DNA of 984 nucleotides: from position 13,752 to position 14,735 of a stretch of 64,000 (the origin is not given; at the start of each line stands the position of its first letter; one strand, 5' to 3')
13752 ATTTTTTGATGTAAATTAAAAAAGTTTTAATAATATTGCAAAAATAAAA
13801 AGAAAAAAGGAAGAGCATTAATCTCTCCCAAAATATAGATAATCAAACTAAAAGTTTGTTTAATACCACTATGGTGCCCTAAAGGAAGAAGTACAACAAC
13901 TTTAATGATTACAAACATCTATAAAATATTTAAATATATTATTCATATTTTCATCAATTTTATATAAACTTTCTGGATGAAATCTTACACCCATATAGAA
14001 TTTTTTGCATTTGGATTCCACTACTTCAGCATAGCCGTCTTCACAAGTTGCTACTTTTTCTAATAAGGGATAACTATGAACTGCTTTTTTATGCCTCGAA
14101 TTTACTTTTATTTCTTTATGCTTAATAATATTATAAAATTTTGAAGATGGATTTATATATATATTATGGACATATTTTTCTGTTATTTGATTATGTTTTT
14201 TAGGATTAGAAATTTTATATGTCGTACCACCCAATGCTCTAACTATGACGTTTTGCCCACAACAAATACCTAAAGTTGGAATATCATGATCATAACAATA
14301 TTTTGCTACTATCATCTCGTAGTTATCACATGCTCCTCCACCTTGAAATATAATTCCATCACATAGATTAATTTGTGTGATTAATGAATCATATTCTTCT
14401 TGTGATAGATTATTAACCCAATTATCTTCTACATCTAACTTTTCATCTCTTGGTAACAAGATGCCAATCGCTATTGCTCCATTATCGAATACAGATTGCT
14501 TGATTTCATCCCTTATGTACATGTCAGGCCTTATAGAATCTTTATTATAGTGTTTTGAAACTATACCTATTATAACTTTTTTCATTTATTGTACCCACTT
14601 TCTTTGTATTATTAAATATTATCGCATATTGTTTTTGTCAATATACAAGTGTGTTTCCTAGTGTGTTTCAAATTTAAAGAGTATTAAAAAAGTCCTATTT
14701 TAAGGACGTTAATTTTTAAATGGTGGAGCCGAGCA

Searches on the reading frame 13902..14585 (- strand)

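Call 57: search_protein_families(library=pfam, proteins=[window:13902-14585:-], max_evalue=0.001)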
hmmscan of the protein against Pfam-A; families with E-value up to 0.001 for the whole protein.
window:13902-14585:- (227 aa): 2 families
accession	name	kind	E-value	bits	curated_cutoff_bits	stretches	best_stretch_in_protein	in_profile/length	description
PF07722.19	Peptidase_C26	-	2.6e-23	83.4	20.5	1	87-205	91-219/219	Peptidase C26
PF00117.34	GATase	-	3e-15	56.8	22.8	1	62-209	34-176/190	Glutamine amidotransferase class-I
